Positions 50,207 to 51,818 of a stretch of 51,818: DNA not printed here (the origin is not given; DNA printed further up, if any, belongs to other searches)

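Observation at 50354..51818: Large acidic protein made of about 26 tandem four-cysteine modules, family not recognised, truncated by the window edge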

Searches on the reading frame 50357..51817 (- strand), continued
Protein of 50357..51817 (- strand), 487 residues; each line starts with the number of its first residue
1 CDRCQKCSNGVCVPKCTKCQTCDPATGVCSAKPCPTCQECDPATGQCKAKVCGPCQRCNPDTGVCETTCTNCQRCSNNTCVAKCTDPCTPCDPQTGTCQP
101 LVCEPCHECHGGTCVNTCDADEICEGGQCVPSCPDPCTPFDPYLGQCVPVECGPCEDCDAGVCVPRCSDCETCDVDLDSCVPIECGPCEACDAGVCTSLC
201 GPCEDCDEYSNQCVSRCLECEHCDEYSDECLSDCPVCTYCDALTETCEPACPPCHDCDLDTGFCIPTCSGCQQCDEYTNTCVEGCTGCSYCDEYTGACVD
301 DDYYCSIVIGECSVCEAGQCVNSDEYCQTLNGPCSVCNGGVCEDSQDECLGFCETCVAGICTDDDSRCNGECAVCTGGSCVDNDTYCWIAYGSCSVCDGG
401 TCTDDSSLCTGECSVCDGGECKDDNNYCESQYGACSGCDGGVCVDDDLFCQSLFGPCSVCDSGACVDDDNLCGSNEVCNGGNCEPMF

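Call 83: fold_search(model_id=the predicted structure, library=viral)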
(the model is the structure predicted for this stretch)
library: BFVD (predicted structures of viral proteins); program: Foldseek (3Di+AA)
matches with E <= 10: 51; with E <= 0.001: 18
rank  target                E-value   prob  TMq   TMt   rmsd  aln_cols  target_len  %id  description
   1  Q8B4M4                1.6e-07  1.00  0.14  0.13  23.8       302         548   11  Fiber protein subtype B [Bovine adenovirus 2]
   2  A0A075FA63            2.3e-07  1.00  0.15  0.12  28.2       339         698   11  Fiber [Duck adenovirus 2]
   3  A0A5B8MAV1            2.8e-07  1.00  0.12  0.09  27.3       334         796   10  Fiber [Ovine adenovirus 8]
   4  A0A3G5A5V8            2.9e-07  1.00  0.10  0.09  16.4       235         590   21  Uncharacterized protein [Harvfovirus sp.]
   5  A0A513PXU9            4.6e-07  1.00  0.18  0.19  33.5       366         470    9  Fiber protein (Fragment) [Porcine adenovirus]
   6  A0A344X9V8            7.8e-07  1.00  0.13  0.12  18.5       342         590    9  Fiber [Egyptian fruit bat adenovirus]
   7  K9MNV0                9.5e-07  1.00  0.15  0.16  21.3       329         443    8  Fiber [Bovine adenovirus 6]
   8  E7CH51                1.1e-06  0.99  0.15  0.10  36.2       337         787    8  Fiber [Murine adenovirus 2]
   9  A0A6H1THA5            1.7e-06  1.00  0.17  0.12  26.5       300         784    9  (no name in the UniProt tables at hand)
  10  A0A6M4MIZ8            7.1e-06  1.00  0.19  0.18  52.5       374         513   11  Fiber [Bearded dragon adenovirus 1]
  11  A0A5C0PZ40            2.6e-05  0.97  0.12  0.13  22.9       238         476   10  Fiber [Psittacine adenovirus 3]
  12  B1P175                3.0e-05  0.98  0.13  0.20  16.8       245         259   11  Fiber (Fragment) [Human mastadenovirus C]
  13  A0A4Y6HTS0            3.6e-05  0.77  0.09  0.08  42.5       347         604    8  (no name in the UniProt tables at hand)
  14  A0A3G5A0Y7            4.1e-05  0.95  0.09  0.07  23.9       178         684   17  Uncharacterized protein [Harvfovirus sp.]
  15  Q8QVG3                7.9e-05  0.98  0.16  0.09  19.6       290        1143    8  Fiber [Bovine adenovirus C serotype 10]
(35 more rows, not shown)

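Call 86: list_cluster_members(proteins=[P0005, P0148, P0012, P0001, P0006, P0009, P0022])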
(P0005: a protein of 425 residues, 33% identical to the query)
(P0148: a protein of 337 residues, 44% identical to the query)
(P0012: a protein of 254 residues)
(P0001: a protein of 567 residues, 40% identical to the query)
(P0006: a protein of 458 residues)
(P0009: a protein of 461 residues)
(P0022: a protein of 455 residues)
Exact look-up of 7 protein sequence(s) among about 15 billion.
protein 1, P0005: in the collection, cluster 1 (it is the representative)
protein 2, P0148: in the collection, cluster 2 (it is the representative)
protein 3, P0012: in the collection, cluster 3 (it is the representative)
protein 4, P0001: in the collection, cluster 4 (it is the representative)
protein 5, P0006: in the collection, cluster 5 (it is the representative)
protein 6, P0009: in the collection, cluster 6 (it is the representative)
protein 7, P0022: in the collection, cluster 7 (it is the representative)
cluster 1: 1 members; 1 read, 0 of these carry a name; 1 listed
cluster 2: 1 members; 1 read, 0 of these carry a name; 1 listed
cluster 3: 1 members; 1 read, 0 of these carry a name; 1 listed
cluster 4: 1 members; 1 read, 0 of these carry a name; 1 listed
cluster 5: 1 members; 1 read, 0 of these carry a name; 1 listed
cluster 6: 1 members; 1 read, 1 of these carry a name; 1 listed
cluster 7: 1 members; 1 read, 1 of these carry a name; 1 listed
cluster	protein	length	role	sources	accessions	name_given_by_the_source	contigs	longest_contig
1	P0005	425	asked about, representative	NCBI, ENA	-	-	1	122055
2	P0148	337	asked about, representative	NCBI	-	-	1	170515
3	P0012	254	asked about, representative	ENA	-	-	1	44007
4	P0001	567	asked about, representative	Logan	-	-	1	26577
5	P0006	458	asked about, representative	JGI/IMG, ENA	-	-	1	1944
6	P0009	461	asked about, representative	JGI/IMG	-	CXCXC repeat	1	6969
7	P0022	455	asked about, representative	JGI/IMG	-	hypothetical protein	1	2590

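Call 90: search_protein_families(library=pfam, proteins=[L009:13-2232:+, L010:4161-6344:+, L013:7266-8669:+, L005:5107-7086:+, L005:3547-5082:+, P0118, P0072, P0015], max_evalue=0.01)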
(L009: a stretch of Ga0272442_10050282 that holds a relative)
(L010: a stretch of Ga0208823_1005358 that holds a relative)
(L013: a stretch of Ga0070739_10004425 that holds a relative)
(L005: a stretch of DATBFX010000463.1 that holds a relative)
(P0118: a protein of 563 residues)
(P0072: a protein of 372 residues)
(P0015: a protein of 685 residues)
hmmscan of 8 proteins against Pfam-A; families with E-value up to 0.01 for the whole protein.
L009:13-2232:+ (740 aa): 0 families

L010:4161-6344:+ (728 aa): 0 families

L013:7266-8669:+ (468 aa): 0 families

L005:5107-7086:+ (660 aa): 6 families
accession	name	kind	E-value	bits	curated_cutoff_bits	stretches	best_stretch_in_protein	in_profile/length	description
PF05203.21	Hom_end_hint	-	1.1e-08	35.8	32.1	1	496-537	1-42/228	Hom_end-associated Hint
PF00526.23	Dicty_CTDC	-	1.3e-05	25.4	27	1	204-227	2-24/24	Dictyostelium (slime mold) repeat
PF13403.11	Hint_2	-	2.1e-05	25.4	28.4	1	496-544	2-49/147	Hint domain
PF14623.11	Vint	-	0.00024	21.4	27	1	495-568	1-71/166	Hint-domain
PF01079.26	Hint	-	0.0022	18.1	29.7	1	494-528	11-45/213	Hint module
PF23416.1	DUF7107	-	0.0031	18.3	24.6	1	312-360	2-47/48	Domain of unknown function (DUF7107)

L005:3547-5082:+ (512 aa): 0 families

P0118 (563 aa): 0 families

P0072 (372 aa): 0 families

P0015 (685 aa): 0 families
